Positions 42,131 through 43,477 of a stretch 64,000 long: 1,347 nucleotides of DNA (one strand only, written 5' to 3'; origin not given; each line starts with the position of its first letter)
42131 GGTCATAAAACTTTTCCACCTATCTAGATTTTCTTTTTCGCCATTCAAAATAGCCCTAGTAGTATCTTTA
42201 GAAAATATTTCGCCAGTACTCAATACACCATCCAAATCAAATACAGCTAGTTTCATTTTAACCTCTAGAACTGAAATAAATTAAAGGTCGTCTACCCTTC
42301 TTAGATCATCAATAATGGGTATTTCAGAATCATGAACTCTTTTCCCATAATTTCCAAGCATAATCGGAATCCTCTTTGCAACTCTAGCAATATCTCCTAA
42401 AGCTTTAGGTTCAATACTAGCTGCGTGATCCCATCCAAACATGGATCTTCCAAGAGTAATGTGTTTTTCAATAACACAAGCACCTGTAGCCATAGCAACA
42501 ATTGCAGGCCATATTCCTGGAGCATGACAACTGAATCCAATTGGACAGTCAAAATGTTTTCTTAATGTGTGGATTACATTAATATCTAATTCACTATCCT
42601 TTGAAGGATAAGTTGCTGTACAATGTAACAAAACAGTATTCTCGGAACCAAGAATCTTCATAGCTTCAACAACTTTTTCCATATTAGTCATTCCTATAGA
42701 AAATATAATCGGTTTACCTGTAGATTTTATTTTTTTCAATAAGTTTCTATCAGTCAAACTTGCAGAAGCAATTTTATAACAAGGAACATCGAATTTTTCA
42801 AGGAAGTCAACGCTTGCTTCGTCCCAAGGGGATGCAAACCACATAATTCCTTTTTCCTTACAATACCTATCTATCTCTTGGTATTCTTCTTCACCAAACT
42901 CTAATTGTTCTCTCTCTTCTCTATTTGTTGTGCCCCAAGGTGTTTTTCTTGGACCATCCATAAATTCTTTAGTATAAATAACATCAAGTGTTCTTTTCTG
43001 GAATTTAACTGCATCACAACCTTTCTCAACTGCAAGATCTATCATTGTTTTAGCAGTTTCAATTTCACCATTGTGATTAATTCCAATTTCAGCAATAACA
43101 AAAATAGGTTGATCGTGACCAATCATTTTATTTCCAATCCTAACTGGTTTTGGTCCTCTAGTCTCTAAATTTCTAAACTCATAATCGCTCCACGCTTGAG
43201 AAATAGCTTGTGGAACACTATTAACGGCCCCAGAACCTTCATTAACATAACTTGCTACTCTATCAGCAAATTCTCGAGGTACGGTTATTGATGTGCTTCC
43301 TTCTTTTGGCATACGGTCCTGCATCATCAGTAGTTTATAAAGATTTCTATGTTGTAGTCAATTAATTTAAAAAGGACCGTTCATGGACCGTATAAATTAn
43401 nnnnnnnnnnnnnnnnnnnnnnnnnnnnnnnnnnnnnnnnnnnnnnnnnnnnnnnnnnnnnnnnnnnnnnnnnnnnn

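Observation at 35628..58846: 23-kb protein-glycosylation island: AglB + AglH-like GPT + flippase + ≥6 GTs + 5 methyltransferases + complete sialic-acid-like (NeuABC) pathway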

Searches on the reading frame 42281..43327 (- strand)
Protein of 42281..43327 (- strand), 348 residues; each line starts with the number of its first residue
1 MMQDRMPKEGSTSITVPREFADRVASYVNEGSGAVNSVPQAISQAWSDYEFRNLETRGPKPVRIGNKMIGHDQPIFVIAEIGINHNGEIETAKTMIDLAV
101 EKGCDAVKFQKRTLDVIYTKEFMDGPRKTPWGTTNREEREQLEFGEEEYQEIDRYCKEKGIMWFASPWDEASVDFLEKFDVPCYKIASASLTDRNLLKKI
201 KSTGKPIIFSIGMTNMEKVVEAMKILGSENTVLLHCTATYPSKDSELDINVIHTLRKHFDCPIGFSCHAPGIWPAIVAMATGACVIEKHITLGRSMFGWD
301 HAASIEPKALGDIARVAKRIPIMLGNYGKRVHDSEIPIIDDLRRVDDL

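Call 3: search_protein_families(library=pfam, proteins=[window:42281-43327:-], max_evalue=0.001)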
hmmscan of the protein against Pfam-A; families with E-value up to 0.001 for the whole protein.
window:42281-43327:- (348 aa): 1 family
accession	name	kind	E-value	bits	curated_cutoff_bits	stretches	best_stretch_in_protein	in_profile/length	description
PF03102.20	NeuB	-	6.5e-73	245.6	22.1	1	95-326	1-238/241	NeuB family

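Call 6: search_protein_families(library=ncbifam, proteins=[window:42281-43327:-], max_evalue=0.01)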
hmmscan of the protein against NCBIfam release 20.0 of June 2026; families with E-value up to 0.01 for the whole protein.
window:42281-43327:- (348 aa): 3 families
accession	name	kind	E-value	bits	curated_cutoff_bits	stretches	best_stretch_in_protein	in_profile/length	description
TIGR03569.1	NeuB_NnaB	equivalog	6.5e-74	248.9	399.65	1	75-340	1-274/329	N-acetylneuraminate synthase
TIGR03586.1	PseI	equivalog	1.7e-61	208.2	340.25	1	75-333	2-266/327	pseudaminic acid synthase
NF009933.0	PRK13396.1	subfamily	0.0044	16.1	486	1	186-285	190-297/352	3-deoxy-7-phosphoheptulonate synthase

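Call 10: search_solved_structures(query=window:42281-43327:-, max_evalue=0.001, show_alignments=2)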
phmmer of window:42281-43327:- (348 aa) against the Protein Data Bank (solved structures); distinct sequences matched with E-value up to 0.001: 8.
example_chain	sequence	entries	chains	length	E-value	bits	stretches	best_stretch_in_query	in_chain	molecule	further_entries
6ncs_A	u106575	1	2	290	6.6e-42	147.3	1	61-329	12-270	N-acetylneuraminic acid (Sialic acid) synthetase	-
1vli_A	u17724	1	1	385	6.6e-38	134.1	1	63-314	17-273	Spore coat polysaccharide biosynthesis protein spsE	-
4ipi_A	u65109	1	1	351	3.3e-35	125.2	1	62-326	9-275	Polysialic acid capsule biosynthesis protein SiaC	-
4ipj_A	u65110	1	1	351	3.3e-35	125.2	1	62-326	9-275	Polysialic acid capsule biosynthesis protein SiaC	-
1xuu_A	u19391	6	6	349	3.5e-35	125.2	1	62-326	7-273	polysialic acid capsule biosynthesis protein SiaC | N-acetylneuraminate synthase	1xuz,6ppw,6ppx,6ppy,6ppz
2wqp_A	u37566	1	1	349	8.5e-34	120.6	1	62-326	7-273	POLYSIALIC ACID CAPSULE BIOSYNTHESIS PROTEIN SIAC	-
8h2c_A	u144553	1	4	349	2.2e-33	119.2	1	60-316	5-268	Pseudaminic acid synthase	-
3g8r_A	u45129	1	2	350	6.9e-26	94.6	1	73-338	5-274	Probable spore coat polysaccharide biosynthesis protein E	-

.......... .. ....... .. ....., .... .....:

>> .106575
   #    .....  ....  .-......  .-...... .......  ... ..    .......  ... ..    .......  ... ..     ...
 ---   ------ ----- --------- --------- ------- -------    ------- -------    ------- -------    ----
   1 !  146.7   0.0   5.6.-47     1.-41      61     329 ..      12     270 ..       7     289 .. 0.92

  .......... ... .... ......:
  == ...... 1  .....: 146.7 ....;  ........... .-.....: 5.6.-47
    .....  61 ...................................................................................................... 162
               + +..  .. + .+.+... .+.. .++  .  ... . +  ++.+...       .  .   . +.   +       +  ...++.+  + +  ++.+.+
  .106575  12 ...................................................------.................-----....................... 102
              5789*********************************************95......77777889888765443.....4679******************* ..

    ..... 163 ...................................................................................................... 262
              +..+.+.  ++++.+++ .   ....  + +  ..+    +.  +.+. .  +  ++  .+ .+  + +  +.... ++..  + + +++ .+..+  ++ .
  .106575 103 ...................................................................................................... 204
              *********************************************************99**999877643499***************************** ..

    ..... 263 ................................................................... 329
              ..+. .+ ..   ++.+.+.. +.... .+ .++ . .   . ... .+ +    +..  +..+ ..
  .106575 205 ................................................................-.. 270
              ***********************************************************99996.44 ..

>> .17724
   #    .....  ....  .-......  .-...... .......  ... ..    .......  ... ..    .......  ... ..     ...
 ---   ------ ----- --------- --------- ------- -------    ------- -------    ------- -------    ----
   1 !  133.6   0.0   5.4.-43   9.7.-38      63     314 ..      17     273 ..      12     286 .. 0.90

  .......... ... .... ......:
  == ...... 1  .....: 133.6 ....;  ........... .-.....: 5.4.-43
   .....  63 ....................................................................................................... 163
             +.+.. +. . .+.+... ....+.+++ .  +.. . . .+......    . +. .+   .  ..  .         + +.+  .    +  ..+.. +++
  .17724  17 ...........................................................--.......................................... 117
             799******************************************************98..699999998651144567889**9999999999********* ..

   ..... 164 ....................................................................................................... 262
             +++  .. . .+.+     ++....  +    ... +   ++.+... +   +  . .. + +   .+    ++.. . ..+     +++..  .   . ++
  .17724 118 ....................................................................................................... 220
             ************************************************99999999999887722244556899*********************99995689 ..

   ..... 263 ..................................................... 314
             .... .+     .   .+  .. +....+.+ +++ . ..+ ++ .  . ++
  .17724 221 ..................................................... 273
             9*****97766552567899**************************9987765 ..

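Call 11: find_homologous_proteins(query=window:42281-43327:-, max_evalue=1e-10)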
Query window:42281-43327:- (348 aa): 7999 proteins with E <= 1e-10 among 8000 candidates; the best 120 are listed.
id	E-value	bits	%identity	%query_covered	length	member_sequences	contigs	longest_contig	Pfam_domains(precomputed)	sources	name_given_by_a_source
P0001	1.4e-221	753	93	99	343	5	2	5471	PF03102.21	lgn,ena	-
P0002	6.2e-186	636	78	99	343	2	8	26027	PF03102.21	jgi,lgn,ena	jgi:N-acetylneuraminate synthase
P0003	4.4e-153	528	66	99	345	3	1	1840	PF03102.21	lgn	-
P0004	1.4e-145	503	70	86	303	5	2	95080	PF03102.21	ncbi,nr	ncbi:N-acetylneuraminate synthase [archaeon]|nr:N-acetylneuraminate synthase [archaeon] MBT6606102.1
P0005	1.7e-140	486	61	99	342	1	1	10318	PF03102.21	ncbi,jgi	-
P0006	2.0e-140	486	62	99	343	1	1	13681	PF03102.21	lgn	-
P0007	8.4e-139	481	59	99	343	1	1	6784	PF03102.21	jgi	-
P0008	2.9e-137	476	61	99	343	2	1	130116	PF03102.21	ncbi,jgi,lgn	ncbi:MAG: N-acetylneuraminate synthase family protein [Candidatus Pacearchaeota archaeon]|jgi:N-acet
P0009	1.5e-136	473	61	99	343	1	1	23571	PF03102.21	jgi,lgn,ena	-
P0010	1.5e-135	470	60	98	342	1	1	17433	PF03102.21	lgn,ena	-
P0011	7.3e-135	468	61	99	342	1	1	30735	PF03102.21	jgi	jgi:N-acetylneuraminate synthase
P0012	6.7e-134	465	59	99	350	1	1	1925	PF03102.21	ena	-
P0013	1.2e-133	464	57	99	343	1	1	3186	PF03102.21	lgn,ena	-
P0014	2.7e-133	463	59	99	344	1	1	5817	PF03102.21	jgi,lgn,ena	-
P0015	6.4e-133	461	60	97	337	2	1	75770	PF03102.21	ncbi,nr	ncbi:N-acetylneuraminate synthase family protein [Candidatus Woesearchaeota archaeon]|nr:N-acetylneu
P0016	5.0e-132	458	57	99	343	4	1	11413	PF03102.21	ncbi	-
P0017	7.2e-132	458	56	99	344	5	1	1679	PF03102.21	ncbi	-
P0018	2.5e-131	456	58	99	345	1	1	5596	PF03102.21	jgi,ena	-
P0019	5.5e-131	455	57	99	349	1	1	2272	PF03102.21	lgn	-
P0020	9.6e-131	454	57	99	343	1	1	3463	PF03102.21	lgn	-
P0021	1.9e-130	453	58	99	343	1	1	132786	PF03102.21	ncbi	ncbi:MAG: N-acetylneuraminate synthase family protein [Nanoarchaeota archaeon]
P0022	2.4e-130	453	58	99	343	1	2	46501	PF03102.21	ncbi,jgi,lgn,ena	ncbi:MAG: N-acetylneuraminate synthase family protein [Candidatus Pacearchaeota archaeon]|jgi:N-acet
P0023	4.6e-130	452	56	99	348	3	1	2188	PF03102.21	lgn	-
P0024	1.7e-129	450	58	99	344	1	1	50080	PF03102.21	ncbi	ncbi:MAG: N-acetylneuraminate synthase family protein [archaeon]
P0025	3.9e-129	449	57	99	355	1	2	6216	PF03102.21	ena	-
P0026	2.8e-128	446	55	98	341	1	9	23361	PF03102.21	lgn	-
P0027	3.5e-128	446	55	99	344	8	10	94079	PF03102.21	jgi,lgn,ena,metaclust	metaclust:\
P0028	3.8e-128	446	55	97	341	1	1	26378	PF03102.21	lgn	-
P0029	2.1e-127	443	55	99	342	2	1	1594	PF03102.21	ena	-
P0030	2.3e-127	443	55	98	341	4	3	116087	PF03102.21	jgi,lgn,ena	-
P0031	3.7e-127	442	56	99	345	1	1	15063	PF03102.21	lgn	-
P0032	4.0e-126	439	55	99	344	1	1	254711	PF03102.21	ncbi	ncbi:MAG: N-acetylneuraminate synthase family protein [archaeon]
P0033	1.8e-124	434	55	99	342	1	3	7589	PF03102.21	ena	-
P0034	5.6e-124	432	58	99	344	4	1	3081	PF03102.21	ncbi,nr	ncbi:MAG: N-acetylneuraminate synthase family protein [archaeon]|nr:N-acetylneuraminate synthase fam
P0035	9.3e-124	431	56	99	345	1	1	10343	PF03102.21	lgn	-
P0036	4.6e-123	429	54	97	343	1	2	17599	PF03102.21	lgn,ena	-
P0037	2.2e-122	427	54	99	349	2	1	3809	PF03102.21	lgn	-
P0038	4.7e-121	422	54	99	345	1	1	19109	PF03102.21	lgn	-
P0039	6.7e-121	422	54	99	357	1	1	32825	PF03102.21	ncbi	ncbi:MAG: N-acetylneuraminate synthase family protein [Nanoarchaeota archaeon]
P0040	3.9e-120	419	53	97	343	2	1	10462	PF03102.21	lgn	-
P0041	4.0e-120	419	55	99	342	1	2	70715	PF03102.21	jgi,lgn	-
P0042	5.2e-120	419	62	83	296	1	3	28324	PF03102.21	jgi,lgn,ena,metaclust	metaclust:\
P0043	5.2e-120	419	58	90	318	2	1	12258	PF03102.21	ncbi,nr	ncbi:N-acetylneuraminate synthase family protein [Candidatus Woesearchaeota archaeon]|nr:N-acetylneu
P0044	2.8e-119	417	52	98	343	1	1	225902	PF03102.21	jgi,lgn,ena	-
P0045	2.3e-117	410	52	97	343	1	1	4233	PF03102.21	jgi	jgi:N-acetylneuraminate synthase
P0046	1.3e-115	405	53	98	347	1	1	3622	PF03102.21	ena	-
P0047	6.5e-115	402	60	82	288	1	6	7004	PF03102.21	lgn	-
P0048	7.9e-115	402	54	99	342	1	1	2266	PF03102.21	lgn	-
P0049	2.6e-114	400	52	99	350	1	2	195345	PF03102.21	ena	-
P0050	6.5e-114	399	59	83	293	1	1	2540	PF03102.21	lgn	-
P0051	1.2e-113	398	61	82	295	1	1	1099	PF03102.21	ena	-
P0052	1.6e-113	398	60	82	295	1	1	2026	PF03102.21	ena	-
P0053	5.1e-113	396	52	99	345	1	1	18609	PF03102.21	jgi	jgi:sialic acid synthase SpsE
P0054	5.6e-113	396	58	82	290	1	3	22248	PF03102.21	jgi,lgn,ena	-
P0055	7.2e-113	395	59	79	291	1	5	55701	PF03102.21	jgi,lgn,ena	-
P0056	9.1e-113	395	49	99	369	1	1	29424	PF03102.21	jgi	-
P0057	1.0e-112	395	59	84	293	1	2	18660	PF03102.21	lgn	-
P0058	1.2e-112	395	60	82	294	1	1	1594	PF03102.21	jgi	-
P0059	1.5e-112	394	58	82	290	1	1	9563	PF03102.21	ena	-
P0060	2.4e-112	394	60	84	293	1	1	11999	PF03102.21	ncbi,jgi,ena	-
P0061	2.8e-112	394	58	82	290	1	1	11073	PF03102.21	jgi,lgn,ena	-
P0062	3.6e-112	393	57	80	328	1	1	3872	PF03102.21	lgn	-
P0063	5.0e-112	393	60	82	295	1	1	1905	PF03102.21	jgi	-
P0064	6.4e-112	392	51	98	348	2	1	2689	PF03102.21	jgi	jgi:N-acetylneuraminate synthase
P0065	7.1e-112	392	60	82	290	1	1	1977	PF03102.21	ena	-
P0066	7.7e-112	392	60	82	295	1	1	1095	PF03102.21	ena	-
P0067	8.1e-112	392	50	98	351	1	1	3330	PF03102.21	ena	-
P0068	8.2e-112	392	59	79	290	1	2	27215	PF03102.21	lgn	-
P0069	1.0e-111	392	60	82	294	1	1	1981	PF03102.21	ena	-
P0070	1.2e-111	391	60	82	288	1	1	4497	PF03102.21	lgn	-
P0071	1.3e-111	391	58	82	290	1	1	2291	PF03102.21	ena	-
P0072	1.6e-111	391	58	82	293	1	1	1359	PF03102.21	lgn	-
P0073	1.6e-111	391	59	84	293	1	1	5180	PF03102.21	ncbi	-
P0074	2.2e-111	391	58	83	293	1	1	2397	PF03102.21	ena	-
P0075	2.2e-111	391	59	84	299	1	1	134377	PF03102.21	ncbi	-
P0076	3.4e-111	390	59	82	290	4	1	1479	PF03102.21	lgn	-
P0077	3.5e-111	390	60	82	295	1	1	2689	PF03102.21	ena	-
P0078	4.2e-111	390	59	82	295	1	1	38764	PF03102.21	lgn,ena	-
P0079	4.8e-111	390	59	82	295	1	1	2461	PF03102.21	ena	-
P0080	4.9e-111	389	57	82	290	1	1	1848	PF03102.21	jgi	jgi:N-acetylneuraminate synthase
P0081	5.7e-111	389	60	82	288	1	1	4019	PF03102.21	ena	-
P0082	6.4e-111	389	59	82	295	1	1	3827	PF03102.21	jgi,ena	-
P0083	7.1e-111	389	60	82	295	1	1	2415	PF03102.21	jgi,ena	-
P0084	8.3e-111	389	59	82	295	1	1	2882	PF03102.21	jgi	-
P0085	9.9e-111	388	59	82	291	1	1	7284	PF03102.21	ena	-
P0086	1.2e-110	388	58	82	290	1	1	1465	PF03102.21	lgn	-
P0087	1.3e-110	388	59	82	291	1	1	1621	PF03102.21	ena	-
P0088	1.3e-110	388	59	82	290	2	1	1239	PF03102.21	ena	-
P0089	1.4e-110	388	59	82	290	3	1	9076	PF03102.21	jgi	jgi:N-acetylneuraminate synthase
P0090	1.6e-110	388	58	82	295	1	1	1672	PF03102.21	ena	-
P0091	1.7e-110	388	58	82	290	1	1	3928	PF03102.21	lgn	-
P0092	1.8e-110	388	60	82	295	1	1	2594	PF03102.21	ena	-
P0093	1.9e-110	388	54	93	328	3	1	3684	PF03102.21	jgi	-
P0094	1.9e-110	387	59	82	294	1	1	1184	PF03102.21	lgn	-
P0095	2.2e-110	387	59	82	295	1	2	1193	PF03102.21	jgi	-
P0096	2.3e-110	387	59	82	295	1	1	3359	PF03102.21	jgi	-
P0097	2.3e-110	387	57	82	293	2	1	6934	PF03102.21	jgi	jgi:N-acetylneuraminate synthase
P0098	2.5e-110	387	58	82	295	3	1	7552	PF03102.21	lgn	-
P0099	2.6e-110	387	59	82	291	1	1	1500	PF03102.21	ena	-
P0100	3.2e-110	387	57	84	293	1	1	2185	PF03102.21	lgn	-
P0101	3.2e-110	387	59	82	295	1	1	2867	PF03102.21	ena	-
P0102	3.3e-110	387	57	82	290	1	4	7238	PF03102.21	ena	-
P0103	4.1e-110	386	60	82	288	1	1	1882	PF03102.21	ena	-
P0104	4.4e-110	386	58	82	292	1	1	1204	PF03102.21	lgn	-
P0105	6.2e-110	386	58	82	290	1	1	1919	PF03102.21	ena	-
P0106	7.2e-110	386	58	82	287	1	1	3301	PF03102.21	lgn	-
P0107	7.4e-110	386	59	81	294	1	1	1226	PF03102.21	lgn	-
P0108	7.7e-110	386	59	82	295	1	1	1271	PF03102.21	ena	-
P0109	1.7e-109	384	58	82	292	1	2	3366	PF03102.21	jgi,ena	-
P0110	2.0e-109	384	51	98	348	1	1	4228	PF03102.21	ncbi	-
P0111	2.2e-109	384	57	84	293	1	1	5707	PF03102.21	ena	-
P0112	2.2e-109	384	57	82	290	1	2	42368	PF03102.21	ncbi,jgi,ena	ncbi:MAG TPA: N-acetylneuraminate synthase family protein [Candidatus Paceibacterota bacterium]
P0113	2.3e-109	384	60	82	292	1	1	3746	PF03102.21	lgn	-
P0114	2.4e-109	384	59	82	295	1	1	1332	PF03102.21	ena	-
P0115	2.5e-109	384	59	82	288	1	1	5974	PF03102.21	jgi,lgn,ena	-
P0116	2.7e-109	384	60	82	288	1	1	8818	PF03102.21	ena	-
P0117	3.4e-109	383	59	82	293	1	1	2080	PF03102.21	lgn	-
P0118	3.6e-109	383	57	82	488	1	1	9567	PF03102.21,PF01380.28,PF13580.12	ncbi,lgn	-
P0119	4.1e-109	383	57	82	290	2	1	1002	PF03102.21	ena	-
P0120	4.2e-109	383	58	82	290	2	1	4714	PF03102.21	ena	-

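Call 15: find_encoding_contigs(protein=P0002, flank=10000, max_places=2)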
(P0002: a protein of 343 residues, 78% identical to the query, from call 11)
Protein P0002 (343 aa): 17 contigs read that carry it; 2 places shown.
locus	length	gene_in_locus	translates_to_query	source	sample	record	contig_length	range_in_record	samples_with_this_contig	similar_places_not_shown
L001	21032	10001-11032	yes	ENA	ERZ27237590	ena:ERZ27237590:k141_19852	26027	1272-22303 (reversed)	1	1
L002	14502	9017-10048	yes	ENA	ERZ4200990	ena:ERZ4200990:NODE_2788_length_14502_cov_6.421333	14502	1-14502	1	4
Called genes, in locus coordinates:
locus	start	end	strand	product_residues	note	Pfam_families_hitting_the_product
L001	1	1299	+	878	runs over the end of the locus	PF02516:STT3, PF13231:PMT_2 (weak)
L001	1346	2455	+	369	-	PF02350:Epimerase_2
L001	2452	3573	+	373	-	PF00534:Glycos_transf_1, PF13692:Glyco_trans_1_4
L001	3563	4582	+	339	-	PF02388:FemAB (weak), PF13480:Acetyltransf_6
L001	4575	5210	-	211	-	PF08241:Methyltransf_11 (weak)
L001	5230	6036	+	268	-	PF01522:Polysacc_deac_1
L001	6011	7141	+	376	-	PF13439:Glyco_transf_4, PF13579:Glyco_trans_4_4, PF20706:GT4-conflict (weak), PF00534:Glycos_transf_1, PF13692:Glyco_trans_1_4, PF13524:Glyco_trans_1_2 (weak)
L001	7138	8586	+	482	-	PF02350:Epimerase_2, PF04464:Glyphos_transf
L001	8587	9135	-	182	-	PF13489:Methyltransf_23 (weak), PF08241:Methyltransf_11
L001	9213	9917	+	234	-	PF02348:CTP_transf_3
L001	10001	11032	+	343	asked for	PF03102:NeuB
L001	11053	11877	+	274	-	PF00702:Hydrolase (faint), PF08282:Hydrolase_3, PF05116:S6PP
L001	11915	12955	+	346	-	PF20706:GT4-conflict (weak), PF00534:Glycos_transf_1, PF13692:Glyco_trans_1_4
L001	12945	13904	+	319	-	PF00535:Glycos_transf_2, PF10111:Glyco_tranf_2_2, PF13641:Glyco_tranf_2_3, PF13632:Glyco_trans_2_3 (weak)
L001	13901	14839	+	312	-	PF00535:Glycos_transf_2, PF10111:Glyco_tranf_2_2, PF13506:Glyco_transf_21, PF13641:Glyco_tranf_2_3, PF13632:Glyco_trans_2_3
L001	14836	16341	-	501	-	PF01943:Polysacc_synt, PF13440:Polysacc_synt_3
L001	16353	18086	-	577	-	PF13180:PDZ_2 (faint), PF17820:PDZ_6 (faint), PF02355:SecD_SecF_C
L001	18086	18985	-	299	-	PF02355:SecD_SecF_C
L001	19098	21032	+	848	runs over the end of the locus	-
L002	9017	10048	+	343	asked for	PF03102:NeuB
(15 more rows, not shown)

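Call 16: find_encoding_contigs(protein=P0008, flank=10000, max_places=1)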
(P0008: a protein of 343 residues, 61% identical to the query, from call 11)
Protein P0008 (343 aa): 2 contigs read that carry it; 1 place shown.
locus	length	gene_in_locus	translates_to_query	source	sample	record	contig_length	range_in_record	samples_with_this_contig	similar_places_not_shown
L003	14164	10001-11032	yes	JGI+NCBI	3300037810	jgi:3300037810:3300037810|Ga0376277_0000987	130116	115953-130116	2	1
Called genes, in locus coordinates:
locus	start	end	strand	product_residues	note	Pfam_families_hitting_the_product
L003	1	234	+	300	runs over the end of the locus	-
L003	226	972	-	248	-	PF00483:NTP_transferase, PF12804:NTP_transf_3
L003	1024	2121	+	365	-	PF00070:Pyr_redox (faint), PF01266:DAO, PF07992:Pyr_redox_2 (faint), PF13450:NAD_binding_8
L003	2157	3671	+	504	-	PF02310:B12-binding, PF04055:Radical_SAM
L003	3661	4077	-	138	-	PF04138:GtrA_DPMS_TM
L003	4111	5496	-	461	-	-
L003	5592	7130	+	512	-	PF01943:Polysacc_synt, PF01554:MatE, PF13440:Polysacc_synt_3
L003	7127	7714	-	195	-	PF08282:Hydrolase_3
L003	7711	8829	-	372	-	-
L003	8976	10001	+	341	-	PF03102:NeuB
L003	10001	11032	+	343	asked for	PF03102:NeuB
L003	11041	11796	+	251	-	PF02348:CTP_transf_3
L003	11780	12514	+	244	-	PF13489:Methyltransf_23, PF07021:MetW, PF13649:Methyltransf_25, PF13847:Methyltransf_31, PF08241:Methyltransf_11, PF08242:Methyltransf_12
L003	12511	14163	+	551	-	PF01261:AP_endonuc_2, PF01408:GFO_IDH_MocA, PF22725:GFO_IDH_MocA_C3 (weak)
